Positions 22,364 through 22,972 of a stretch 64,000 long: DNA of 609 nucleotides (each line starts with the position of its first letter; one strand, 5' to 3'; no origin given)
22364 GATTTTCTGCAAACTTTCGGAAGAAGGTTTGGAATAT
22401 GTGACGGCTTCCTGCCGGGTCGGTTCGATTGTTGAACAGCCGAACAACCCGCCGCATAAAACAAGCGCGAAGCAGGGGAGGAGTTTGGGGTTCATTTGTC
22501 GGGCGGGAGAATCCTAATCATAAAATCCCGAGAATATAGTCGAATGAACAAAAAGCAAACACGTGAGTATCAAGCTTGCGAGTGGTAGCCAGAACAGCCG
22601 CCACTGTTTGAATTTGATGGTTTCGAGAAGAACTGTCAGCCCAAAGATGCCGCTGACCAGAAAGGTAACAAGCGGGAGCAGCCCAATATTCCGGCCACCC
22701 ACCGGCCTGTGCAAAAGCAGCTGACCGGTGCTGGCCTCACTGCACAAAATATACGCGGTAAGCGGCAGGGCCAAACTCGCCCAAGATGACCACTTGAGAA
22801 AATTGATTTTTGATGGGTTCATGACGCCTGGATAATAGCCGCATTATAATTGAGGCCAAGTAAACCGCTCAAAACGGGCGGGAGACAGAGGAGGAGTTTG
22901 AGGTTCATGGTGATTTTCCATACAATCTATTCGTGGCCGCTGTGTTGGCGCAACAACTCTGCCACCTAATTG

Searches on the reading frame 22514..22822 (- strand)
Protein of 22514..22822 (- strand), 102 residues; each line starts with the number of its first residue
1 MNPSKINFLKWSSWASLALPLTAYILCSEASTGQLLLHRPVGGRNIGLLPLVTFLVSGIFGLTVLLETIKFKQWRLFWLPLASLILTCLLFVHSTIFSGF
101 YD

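Call 9: search_protein_families(library=pfam, proteins=[window:22514-22822:-], max_evalue=1)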
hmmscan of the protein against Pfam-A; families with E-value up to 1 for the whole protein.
window:22514-22822:- (102 aa): 1 family
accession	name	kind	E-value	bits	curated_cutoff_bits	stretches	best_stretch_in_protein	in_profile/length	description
PF16015.10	Promethin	-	0.23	11.7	27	1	48-96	41-87/106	Promethin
